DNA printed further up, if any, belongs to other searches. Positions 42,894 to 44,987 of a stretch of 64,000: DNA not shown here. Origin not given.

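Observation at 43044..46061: Paralogous proteins built from tandem sigma-70 region-4-like HTH repeats, with a fragmented N-terminal extension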

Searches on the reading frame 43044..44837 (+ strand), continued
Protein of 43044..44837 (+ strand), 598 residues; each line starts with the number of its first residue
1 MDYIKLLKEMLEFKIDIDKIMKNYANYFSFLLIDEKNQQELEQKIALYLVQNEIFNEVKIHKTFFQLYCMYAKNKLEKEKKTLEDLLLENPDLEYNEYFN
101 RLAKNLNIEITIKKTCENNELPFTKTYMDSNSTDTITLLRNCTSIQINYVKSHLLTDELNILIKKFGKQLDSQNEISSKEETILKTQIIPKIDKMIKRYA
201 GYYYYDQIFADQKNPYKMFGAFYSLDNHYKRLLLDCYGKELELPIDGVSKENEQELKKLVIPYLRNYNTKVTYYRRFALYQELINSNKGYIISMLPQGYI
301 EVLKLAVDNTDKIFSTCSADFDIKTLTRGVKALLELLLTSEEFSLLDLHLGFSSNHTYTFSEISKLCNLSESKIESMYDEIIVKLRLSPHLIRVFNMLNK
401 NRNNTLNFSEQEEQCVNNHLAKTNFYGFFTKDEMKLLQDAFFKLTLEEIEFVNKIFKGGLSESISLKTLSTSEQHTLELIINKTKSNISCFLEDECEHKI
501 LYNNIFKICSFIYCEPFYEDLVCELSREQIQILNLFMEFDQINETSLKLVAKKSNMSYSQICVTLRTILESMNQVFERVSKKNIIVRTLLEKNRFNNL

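Call 48: find_encoding_contigs(protein=P0007, flank=8000, max_places=3)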
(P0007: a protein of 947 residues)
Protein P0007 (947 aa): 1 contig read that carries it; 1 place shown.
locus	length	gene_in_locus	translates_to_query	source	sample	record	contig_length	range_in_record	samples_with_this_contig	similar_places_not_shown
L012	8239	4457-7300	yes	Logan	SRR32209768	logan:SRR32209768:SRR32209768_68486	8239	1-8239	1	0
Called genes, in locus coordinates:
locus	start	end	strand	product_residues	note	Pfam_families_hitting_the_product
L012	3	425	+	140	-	?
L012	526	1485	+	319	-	-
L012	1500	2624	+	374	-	PF04542:Sigma70_r2, PF08281:Sigma70_r4_2 (faint), PF04297:UPF0122 (weak), PF04545:Sigma70_r4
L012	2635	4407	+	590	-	PF04545:Sigma70_r4 (weak)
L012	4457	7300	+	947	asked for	PF00140:Sigma70_r1_2 (weak), PF04542:Sigma70_r2, PF04539:Sigma70_r3, PF04545:Sigma70_r4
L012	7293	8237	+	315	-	?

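Call 54: list_cluster_members(proteins=[P0010, P0017, P0019, P0024, P0036, P0069, P0009, P0016, P0028, P0037])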
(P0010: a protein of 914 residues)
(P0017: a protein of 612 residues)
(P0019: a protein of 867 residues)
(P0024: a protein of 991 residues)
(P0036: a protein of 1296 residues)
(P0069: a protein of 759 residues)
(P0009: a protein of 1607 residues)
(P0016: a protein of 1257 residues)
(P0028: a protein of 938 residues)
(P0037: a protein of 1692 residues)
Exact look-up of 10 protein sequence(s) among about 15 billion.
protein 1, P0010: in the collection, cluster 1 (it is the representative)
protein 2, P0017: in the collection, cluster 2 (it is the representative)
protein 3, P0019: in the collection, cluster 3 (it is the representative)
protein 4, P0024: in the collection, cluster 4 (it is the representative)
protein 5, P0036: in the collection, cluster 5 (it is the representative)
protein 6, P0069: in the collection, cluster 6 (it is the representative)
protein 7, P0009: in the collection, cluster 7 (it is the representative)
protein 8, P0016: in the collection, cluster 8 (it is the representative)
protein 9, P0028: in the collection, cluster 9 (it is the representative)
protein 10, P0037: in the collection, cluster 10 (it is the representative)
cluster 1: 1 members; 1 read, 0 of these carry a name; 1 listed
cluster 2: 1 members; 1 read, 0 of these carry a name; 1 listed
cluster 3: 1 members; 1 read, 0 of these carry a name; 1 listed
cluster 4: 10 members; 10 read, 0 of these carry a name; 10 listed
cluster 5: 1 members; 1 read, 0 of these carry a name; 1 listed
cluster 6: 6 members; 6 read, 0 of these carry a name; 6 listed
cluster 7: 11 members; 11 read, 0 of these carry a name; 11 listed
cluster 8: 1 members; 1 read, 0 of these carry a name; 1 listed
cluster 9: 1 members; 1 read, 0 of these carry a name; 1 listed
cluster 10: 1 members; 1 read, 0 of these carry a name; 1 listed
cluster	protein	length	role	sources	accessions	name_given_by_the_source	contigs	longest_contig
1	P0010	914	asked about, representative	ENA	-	-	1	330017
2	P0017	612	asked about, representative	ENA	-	-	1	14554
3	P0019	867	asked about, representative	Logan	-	-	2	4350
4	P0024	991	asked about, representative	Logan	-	-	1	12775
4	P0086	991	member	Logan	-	-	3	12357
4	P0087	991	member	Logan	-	-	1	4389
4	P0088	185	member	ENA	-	-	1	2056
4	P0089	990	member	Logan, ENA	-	-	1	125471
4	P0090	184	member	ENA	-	-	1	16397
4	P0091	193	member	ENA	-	-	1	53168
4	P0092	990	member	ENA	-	-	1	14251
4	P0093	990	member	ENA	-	-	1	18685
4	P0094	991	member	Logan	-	-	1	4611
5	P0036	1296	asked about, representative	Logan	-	-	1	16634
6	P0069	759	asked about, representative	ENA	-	-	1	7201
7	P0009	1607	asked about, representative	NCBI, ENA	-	-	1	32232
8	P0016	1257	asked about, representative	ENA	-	-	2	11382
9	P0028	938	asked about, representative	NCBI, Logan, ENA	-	-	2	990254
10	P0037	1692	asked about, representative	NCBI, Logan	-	-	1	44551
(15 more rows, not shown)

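Call 55: search_protein_families(library=pfam, proteins=[P0017, P0019, P0024, P0036, P0069, P0028, P0037, P0041, P0010, P0022], max_evalue=0.001)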
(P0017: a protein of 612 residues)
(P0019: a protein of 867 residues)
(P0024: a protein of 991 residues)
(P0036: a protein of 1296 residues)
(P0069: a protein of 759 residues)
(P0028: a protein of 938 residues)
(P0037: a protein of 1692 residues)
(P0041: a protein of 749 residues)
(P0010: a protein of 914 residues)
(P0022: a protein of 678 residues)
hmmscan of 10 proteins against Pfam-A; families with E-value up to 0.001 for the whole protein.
P0017 (612 aa): 4 families
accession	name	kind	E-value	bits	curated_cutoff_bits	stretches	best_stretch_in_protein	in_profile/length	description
PF04545.22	Sigma70_r4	-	1.4e-20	73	24.1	1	295-343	6-50/50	Sigma-70, region 4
PF04542.20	Sigma70_r2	-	3.5e-19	68.8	24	1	122-191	1-70/71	Sigma-70 region 2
PF04539.22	Sigma70_r3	-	4.5e-14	52.8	25.3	1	202-266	2-66/78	Sigma-70 region 3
PF00140.25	Sigma70_r1_2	-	3.9e-09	36.8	22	1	84-114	1-31/34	Sigma-70 factor, region 1.2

P0019 (867 aa): 4 families
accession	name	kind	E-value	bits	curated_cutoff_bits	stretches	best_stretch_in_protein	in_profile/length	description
PF04545.22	Sigma70_r4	-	1.5e-11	44.1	24.1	1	309-356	5-48/50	Sigma-70, region 4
PF04542.20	Sigma70_r2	-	2.7e-08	33.9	24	1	138-198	3-62/71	Sigma-70 region 2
PF04539.22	Sigma70_r3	-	2.1e-07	31.4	25.3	1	216-285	1-69/78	Sigma-70 region 3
PF12645.13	HTH_16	-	0.00011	22.7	22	1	121-178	3-65/65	Helix-turn-helix domain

P0024 (991 aa): 3 families
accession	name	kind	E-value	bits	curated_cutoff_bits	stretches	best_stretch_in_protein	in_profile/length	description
PF04539.22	Sigma70_r3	-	2.7e-17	63.1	25.3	1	215-286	1-72/78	Sigma-70 region 3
PF04542.20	Sigma70_r2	-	3.7e-16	59.1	24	1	134-199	1-64/71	Sigma-70 region 2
PF04545.22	Sigma70_r4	-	4.5e-14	52.1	24.1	1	307-357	4-50/50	Sigma-70, region 4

P0036 (1296 aa): 4 families
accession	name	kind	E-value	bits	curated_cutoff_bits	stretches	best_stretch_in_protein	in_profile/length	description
PF04542.20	Sigma70_r2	-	8.4e-18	64.4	24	1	276-345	1-70/71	Sigma-70 region 2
PF04545.22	Sigma70_r4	-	3.3e-14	52.6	24.1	1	444-495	2-49/50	Sigma-70, region 4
PF00140.25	Sigma70_r1_2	-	4.9e-10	39.7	22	1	241-270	4-33/34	Sigma-70 factor, region 1.2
PF04539.22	Sigma70_r3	-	0.00077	20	25.3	0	360-401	9-51/78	Sigma-70 region 3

P0069 (759 aa): 3 families
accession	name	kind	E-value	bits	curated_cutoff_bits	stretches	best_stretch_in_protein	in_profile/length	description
PF04542.20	Sigma70_r2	-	2.8e-14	53.1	24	1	515-577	4-65/71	Sigma-70 region 2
PF04539.22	Sigma70_r3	-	8.5e-12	45.4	25.3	1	592-665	1-73/78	Sigma-70 region 3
PF04545.22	Sigma70_r4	-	3.4e-10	39.7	24.1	1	687-736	4-49/50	Sigma-70, region 4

P0028 (938 aa): 17 families
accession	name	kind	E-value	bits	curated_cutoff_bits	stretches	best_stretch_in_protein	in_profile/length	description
PF04545.22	Sigma70_r4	-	1.1e-75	249.4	24.1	9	879-929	3-49/50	Sigma-70, region 4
PF04297.20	UPF0122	-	1e-20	74.3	22.7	0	795-844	16-61/101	Putative helix-turn-helix protein, YlxM / p13 like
PF21476.4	PF0610-like_N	-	2.1e-08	34.7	33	0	730-752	12-34/50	PF0610-like, N-terminal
PF04552.19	Sigma54_DBD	-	6.4e-08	32.9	22.8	0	894-925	43-74/160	Sigma-54, DNA binding domain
PF04967.18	HTH_10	-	8e-07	29.2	23.1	0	901-928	24-51/53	HTH DNA binding domain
PF08281.18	Sigma70_r4_2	-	9.1e-06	25.7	25.7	0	904-928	30-54/54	Sigma-70, region 4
PF12840.13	HTH_20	-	3.9e-05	24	27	0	896-919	14-37/51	Helix-turn-helix domain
PF13327.11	T3SS_LEE_assoc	-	6.2e-05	23.5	25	0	761-811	27-74/162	Type III secretion system subunit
PF13518.12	HTH_28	-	8.7e-05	23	25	0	904-922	16-34/52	Helix-turn-helix domain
PF10415.14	FumaraseC_C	-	0.00011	22.9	32.5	0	525-548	12-35/54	Fumarase C C-terminus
PF20265.3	LARA_dom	-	0.00012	22.7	27.4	0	107-151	52-95/104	ATPase, RavA, LARA domain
PF02966.22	DIM1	-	0.00014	22.1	27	0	871-899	5-33/133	Mitosis protein DIM1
PF01047.28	MarR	-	0.00015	22.1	24.6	0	900-922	17-39/59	MarR family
PF05172.20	RRM_Nup35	-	0.00015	22.1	24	0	696-726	21-51/89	Nup53/35/40-type RNA recognition motif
PF13613.12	HTH_Tnp_4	-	0.00024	21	27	0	904-928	23-47/53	Helix-turn-helix of DDE superfamily endonuclease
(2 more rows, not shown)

P0037 (1692 aa): 4 families
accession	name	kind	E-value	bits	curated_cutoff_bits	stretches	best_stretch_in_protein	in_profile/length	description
PF04545.22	Sigma70_r4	-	1.2e-48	162.8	24.1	4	1452-1502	3-49/50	Sigma-70, region 4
PF01904.24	DUF72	-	5.7e-11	43.3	25.3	0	1099-1258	38-198/217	Protein of unknown function DUF72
PF08281.18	Sigma70_r4_2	-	5e-08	32.9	25.7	0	1632-1685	2-52/54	Sigma-70, region 4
PF13412.12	HTH_24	-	0.00082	19.3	21.9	0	202-225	12-35/48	Winged helix-turn-helix DNA-binding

P0041 (749 aa): 10 families
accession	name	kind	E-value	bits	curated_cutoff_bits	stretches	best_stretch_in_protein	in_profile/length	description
PF04545.22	Sigma70_r4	-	2.8e-37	126.4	24.1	2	21-62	1-38/50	Sigma-70, region 4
PF08281.18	Sigma70_r4_2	-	5e-26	90.6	25.7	0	567-621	2-52/54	Sigma-70, region 4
PF21476.4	PF0610-like_N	-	2.6e-11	44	33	0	593-624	12-43/50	PF0610-like, N-terminal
PF04297.20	UPF0122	-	1.5e-09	38.4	22.7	1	576-644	18-80/101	Putative helix-turn-helix protein, YlxM / p13 like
PF01210.29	NAD_Gly3P_dh_N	-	4e-09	37.1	23.1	0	377-424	75-122/158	NAD-dependent glycerol-3-phosphate dehydrogenase N-terminus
PF04055.27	Radical_SAM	-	6.9e-06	26.8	29.5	0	554-603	115-164/166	Radical SAM superfamily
PF08279.18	HTH_11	-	8.4e-06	26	25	0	409-444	11-45/55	HTH domain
PF12646.12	DUF3783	-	0.00055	20.3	27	0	6-24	4-22/56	Domain of unknown function (DUF3783)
PF16113.10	ECH_2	-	0.00077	19.5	27.2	0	34-132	147-248/335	Enoyl-CoA hydratase/isomerase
PF13384.12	HTH_23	-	0.00095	19.4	24.6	0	698-720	18-40/50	Homeodomain-like domain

P0010 (914 aa): 4 families
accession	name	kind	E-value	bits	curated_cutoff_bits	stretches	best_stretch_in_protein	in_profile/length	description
PF04545.22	Sigma70_r4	-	1.1e-19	70.1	24.1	1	386-438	1-49/50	Sigma-70, region 4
PF04542.20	Sigma70_r2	-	1e-17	64.1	24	1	213-280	2-65/71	Sigma-70 region 2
PF04539.22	Sigma70_r3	-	1.4e-12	47.9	25.3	1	295-370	1-74/78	Sigma-70 region 3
PF00140.25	Sigma70_r1_2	-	4.4e-08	33.4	22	1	173-196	1-24/34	Sigma-70 factor, region 1.2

P0022 (678 aa): 2 families
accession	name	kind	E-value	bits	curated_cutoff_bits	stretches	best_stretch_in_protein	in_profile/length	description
PF04545.22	Sigma70_r4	-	1.2e-12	47.6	24.1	0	390-410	1-21/50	Sigma-70, region 4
PF08281.18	Sigma70_r4_2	-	3.5e-12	46.2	25.7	0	385-410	2-27/54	Sigma-70, region 4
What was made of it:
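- Proteins of nine tandem canonical Sigma70_r4 domains exist (P0028, call 55).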

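Call 57: search_protein_families(library=pfam, proteins=[P0009, P0016, P0023, P0056, P0066, P0018, P0044, P0026, P0062, P0031], max_evalue=0.01)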
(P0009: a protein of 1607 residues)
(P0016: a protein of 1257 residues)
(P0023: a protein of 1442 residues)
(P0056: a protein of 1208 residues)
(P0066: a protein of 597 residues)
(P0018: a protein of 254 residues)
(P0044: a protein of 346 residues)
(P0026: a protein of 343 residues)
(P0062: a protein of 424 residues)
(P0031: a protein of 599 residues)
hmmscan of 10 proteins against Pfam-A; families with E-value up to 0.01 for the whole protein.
P0009 (1607 aa): 4 families
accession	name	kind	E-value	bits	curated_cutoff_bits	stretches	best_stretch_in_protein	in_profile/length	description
PF08281.18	Sigma70_r4_2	-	9.3e-13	48.1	25.7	0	366-396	2-32/54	Sigma-70, region 4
PF04545.22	Sigma70_r4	-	2.6e-10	40.1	24.1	0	509-527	1-19/50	Sigma-70, region 4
PF18039.7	UBA_6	-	1.3e-05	25.6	23.5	0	363-376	13-26/42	UBA-like domain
PF08938.16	HBS1_N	-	0.0027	18.5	26.4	0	1035-1063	15-43/78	HBS1 N-terminus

P0016 (1257 aa): 1 family
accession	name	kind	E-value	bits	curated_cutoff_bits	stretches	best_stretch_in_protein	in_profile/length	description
PF08281.18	Sigma70_r4_2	-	0.00032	20.7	25.7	0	956-977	2-23/54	Sigma-70, region 4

P0023 (1442 aa): 11 families
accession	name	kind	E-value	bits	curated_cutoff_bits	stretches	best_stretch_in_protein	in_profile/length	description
PF23202.1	PAH_ZNF598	-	3.8e-14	53.2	25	0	575-610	3-38/83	ZNF598 PAH domain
PF18262.7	PhetRS_B1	-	5.1e-10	39.9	26.8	0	460-480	27-48/83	Phe-tRNA synthetase beta subunit B1 domain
PF02287.20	Dehydratase_SU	-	3.4e-09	37.3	25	0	503-540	81-118/133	Dehydratase small subunit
PF06543.17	Lac_bphage_repr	-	1.6e-07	31.6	21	0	380-397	31-48/49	Lactococcus bacteriophage repressor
PF13623.11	SurA_N_2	-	6e-07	29.9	28.5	0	523-574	54-105/145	SurA-like N-terminal domain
PF21219.3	USH1C_N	-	2.7e-06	27.8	27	0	648-711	4-68/74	Harmonin, N-terminal domain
PF06628.17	Catalase-rel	-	8e-06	26.4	30.1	0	890-921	15-46/65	Catalase-related immune-responsive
PF04545.22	Sigma70_r4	-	4.5e-05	23.3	24.1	0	152-181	12-41/50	Sigma-70, region 4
PF08971.16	GlgS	-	0.00086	19.7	32.2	0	1121-1147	17-43/66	Glycogen synthesis protein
PF21758.2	PAC_bac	-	0.0016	18.6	27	0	1257-1304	60-107/115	Bacterial proteasome assembling chaperone-like protein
PF13245.12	AAA_19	-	0.0029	18.2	25.1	0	1192-1265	33-104/134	AAA domain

P0056 (1208 aa): 8 families
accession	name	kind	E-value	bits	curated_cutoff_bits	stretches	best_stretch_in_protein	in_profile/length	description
PF23202.1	PAH_ZNF598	-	8.7e-09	36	25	0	357-393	3-39/83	ZNF598 PAH domain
PF06628.17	Catalase-rel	-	1.8e-08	34.9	30.1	0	810-842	14-46/65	Catalase-related immune-responsive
PF13376.11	OmdA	-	2.6e-08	34.1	25.6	0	875-896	14-35/60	Bacteriocin-protection, YdeI or OmpD-Associated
PF24984.1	HEAT_EF3_GNC1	-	2e-06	28.5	27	0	621-662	32-73/91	Elongation factor 3/GNC1 HEAT repeat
PF04545.22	Sigma70_r4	-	5.2e-06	26.3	24.1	0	151-180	11-40/50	Sigma-70, region 4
PF02287.20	Dehydratase_SU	-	3.7e-05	24.3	25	0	649-682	85-118/133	Dehydratase small subunit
PF08807.15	DUF1798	-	5.9e-05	23.6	25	0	274-367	11-96/108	Bacterial domain of unknown function (DUF1798)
PF08281.18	Sigma70_r4_2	-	0.0003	20.8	25.7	0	591-610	4-23/54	Sigma-70, region 4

P0066 (597 aa): 4 families
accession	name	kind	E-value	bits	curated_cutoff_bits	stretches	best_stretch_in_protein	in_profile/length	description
PF04545.22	Sigma70_r4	-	5.4e-08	32.7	24.1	0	449-468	2-21/50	Sigma-70, region 4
PF08281.18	Sigma70_r4_2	-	1.2e-07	31.7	25.7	0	444-470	3-29/54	Sigma-70, region 4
PF16901.10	DAO_C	-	0.00075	19.8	31.4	0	169-205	27-63/126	C-terminal domain of alpha-glycerophosphate oxidase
PF04255.20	DUF433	-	0.0074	16.5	23.6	0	533-559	24-51/56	Protein of unknown function (DUF433)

P0018 (254 aa): 18 families
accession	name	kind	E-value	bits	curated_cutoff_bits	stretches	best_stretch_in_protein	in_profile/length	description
PF13684.11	FakA-like_C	-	2.4e-08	34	23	0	16-84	132-196/216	Fatty acid kinase subunit A-like, C-terminal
PF20196.3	DUF6559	-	3.4e-07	30.8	27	0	91-155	7-73/126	Family of unknown function (DUF6559)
PF12024.13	DUF3512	-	7.4e-07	29.6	23.4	0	42-66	114-138/186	Domain of unknown function (DUF3512)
PF18039.7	UBA_6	-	7.5e-06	26.3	23.5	0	38-51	13-26/42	UBA-like domain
PF13233.12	Complex1_LYR_2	-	7.6e-06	27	22.3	0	168-211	6-43/80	Complex1_LYR-like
PF03448.22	MgtE_N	-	1.6e-05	25.8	25.9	0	28-82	3-57/102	MgtE intracellular N domain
PF07337.16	CagY_M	-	2.5e-05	24.2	21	0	125-136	20-31/32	DC-EC Repeat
PF17944.6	Arg_decarbox_C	-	3.2e-05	24.8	23.3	0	117-144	20-46/51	Arginine decarboxylase C-terminal helical extension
PF04545.22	Sigma70_r4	-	3.6e-05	23.6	24.1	0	202-221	2-21/50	Sigma-70, region 4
PF08713.17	DNA_alkylation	-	8.7e-05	22.7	21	0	45-115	3-63/213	DNA alkylation repair enzyme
PF08281.18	Sigma70_r4_2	-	0.00034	20.6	25.7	0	196-222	2-28/54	Sigma-70, region 4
PF06435.16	DUF1079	-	0.00042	20.7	27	0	31-50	4-22/31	Repeat of unknown function (DUF1079)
PF20811.2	PARG_cat_N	-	0.0017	19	25.6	0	74-102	1-29/118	Poly (ADP-ribose) glycohydrolase (PARG), helical domain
PF23659.1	UFL1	-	0.0028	18.5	27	0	35-102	38-95/120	E3 UFM1-protein ligase 1-like domain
PF19538.4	DUF6062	-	0.0039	17.1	27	0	110-204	142-232/243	Family of unknown function (DUF6062)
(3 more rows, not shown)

P0044 (346 aa): 1 family
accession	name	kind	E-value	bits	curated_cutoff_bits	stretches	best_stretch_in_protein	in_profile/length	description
PF11641.13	Antigen_Bd37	-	0.0023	17.9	25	1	87-163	86-162/224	Glycosylphosphatidylinositol-anchored merozoite surface protein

P0026 (343 aa): 1 family
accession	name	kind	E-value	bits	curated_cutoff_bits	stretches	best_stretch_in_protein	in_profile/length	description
PF04545.22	Sigma70_r4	-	0.0057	16.6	24.1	0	102-124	1-23/50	Sigma-70, region 4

P0062 (424 aa): 3 families
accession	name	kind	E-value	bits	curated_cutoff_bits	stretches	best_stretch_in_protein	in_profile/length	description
PF17169.10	NRBF2_MIT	-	6e-05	23.7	29.2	0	241-298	14-71/83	MIT domain of nuclear receptor-binding factor 2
PF08349.16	DUF1722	-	0.0046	17.6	22.5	0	89-144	16-71/117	Protein of unknown function (DUF1722)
PF04539.22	Sigma70_r3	-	0.009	16.5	25.3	0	369-409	22-60/78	Sigma-70 region 3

P0031 (599 aa): 4 families
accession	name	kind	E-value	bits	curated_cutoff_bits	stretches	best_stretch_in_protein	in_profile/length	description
PF04542.20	Sigma70_r2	-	9.3e-08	32.2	24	1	143-211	1-65/71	Sigma-70 region 2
PF04545.22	Sigma70_r4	-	3.8e-05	23.6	24.1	0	269-315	7-49/50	Sigma-70, region 4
PF00140.25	Sigma70_r1_2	-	0.00011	22.5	22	1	109-138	5-34/34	Sigma-70 factor, region 1.2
PF00196.25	GerE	-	0.0023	18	23.5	1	288-319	19-50/57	Bacterial regulatory proteins, luxR family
